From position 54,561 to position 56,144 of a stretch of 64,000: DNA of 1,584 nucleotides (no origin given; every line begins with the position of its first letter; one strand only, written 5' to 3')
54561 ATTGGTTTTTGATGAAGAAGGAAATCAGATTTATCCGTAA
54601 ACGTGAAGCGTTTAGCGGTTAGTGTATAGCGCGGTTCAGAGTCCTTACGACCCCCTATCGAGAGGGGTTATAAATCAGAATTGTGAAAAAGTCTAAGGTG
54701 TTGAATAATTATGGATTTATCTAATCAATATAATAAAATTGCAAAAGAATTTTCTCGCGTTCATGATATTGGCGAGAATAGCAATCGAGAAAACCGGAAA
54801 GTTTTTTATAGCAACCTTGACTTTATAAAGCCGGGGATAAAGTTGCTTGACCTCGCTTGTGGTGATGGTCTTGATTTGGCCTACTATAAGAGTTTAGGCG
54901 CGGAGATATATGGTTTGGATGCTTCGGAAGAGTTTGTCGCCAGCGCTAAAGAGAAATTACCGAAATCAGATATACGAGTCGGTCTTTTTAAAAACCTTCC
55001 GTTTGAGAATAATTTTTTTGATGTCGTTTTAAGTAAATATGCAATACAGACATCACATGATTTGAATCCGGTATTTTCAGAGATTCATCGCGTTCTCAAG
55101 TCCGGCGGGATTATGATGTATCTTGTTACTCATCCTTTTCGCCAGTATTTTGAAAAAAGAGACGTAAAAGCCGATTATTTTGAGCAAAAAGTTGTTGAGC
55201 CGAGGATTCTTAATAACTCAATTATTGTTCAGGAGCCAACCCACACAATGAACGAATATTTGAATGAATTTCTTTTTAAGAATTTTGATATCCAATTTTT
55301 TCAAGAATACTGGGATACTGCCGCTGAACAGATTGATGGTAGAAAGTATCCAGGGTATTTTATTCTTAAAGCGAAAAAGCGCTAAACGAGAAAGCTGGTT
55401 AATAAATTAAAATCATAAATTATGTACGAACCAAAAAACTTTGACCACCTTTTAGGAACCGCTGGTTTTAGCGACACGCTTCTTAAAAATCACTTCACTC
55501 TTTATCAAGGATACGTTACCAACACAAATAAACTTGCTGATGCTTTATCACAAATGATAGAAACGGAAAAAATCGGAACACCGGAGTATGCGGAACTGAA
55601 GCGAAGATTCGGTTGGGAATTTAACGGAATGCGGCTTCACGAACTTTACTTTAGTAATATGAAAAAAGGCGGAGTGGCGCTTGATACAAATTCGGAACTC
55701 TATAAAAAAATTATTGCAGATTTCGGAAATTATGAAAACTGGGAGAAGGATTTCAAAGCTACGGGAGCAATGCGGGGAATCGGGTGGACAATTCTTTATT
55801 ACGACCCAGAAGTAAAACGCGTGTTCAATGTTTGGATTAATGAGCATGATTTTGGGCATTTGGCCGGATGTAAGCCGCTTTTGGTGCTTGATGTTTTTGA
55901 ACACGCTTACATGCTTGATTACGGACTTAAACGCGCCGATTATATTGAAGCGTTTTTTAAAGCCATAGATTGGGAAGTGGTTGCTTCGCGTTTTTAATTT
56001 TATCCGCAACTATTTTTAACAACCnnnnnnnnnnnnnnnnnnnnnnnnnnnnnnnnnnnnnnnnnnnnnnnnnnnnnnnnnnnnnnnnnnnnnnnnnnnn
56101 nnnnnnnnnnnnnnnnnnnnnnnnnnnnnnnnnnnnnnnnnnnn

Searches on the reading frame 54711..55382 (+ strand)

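Call 3: search_protein_families(library=pfam, proteins=[window:54711-55382:+], max_evalue=1)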
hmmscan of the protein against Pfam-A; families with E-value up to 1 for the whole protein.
window:54711-55382:+ (224 aa): 14 families
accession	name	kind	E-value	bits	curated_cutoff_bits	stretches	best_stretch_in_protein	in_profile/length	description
PF08241.18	Methyltransf_11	-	1.6e-22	80.4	21.2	1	46-136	1-94/95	Methyltransferase domain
PF13649.12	Methyltransf_25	-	2e-17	64.1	27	1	46-133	2-97/97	Methyltransferase domain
PF13847.12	Methyltransf_31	-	1.8e-15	57.3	27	1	39-136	1-108/145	Methyltransferase domain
PF08242.18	Methyltransf_12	-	3e-12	47.5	30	1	46-134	1-97/98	Methyltransferase domain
PF01209.24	Ubie_methyltran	-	3e-11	43.5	20.1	1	7-140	13-154/233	ubiE/COQ5 methyltransferase family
PF13489.12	Methyltransf_23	-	1.5e-08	34.9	27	1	35-140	16-119/164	Methyltransferase domain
PF07021.18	MetW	-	1.9e-07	31.4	21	1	34-130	6-103/193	Methionine biosynthesis protein MetW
PF02353.26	CMAS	-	6.8e-05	22.8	27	1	28-161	50-189/273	Mycolic acid cyclopropane synthetase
PF03848.20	TehB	-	0.0079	16.1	20.4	1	36-86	26-75/193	Tellurite resistance protein TehB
PF01555.25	N6_N4_Mtase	-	0.0093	16.4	26.7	0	118-182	32-88/221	DNA methylase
PF03291.22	mRNA_G-N7_MeTrfase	-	0.01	15.4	26.6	1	42-89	62-108/315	mRNA (guanine-N(7))-methyltransferase domain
PF01135.25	PCMT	-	0.016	15.4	20.3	1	35-162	68-197/210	Protein-L-isoaspartate(D-aspartate) O-methyltransferase (PCMT)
PF05148.21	Methyltransf_8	-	0.036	14.4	27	1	45-136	76-155/219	Hypothetical methyltransferase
PF05175.20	MTS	-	0.036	14.1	23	1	42-147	32-147/170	Methyltransferase small domain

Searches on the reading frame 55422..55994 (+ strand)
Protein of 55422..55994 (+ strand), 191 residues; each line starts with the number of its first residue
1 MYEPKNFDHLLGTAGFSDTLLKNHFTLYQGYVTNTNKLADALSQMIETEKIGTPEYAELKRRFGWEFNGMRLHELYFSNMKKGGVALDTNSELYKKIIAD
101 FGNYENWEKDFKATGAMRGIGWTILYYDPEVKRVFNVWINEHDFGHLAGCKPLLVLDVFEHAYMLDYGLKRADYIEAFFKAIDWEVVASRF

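Call 3: search_protein_families(library=pfam, proteins=[window:55422-55994:+], max_evalue=1)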
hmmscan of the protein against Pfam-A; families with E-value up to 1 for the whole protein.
window:55422-55994:+ (191 aa): 2 families
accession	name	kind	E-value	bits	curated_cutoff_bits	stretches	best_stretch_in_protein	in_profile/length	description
PF02777.23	Sod_Fe_C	-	1.2e-27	96.3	20.9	1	91-190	3-102/102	Iron/manganese superoxide dismutases, C-terminal domain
PF00081.27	Sod_Fe_N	-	0.00048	21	27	1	22-81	24-82/82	Iron/manganese superoxide dismutases, alpha-hairpin domain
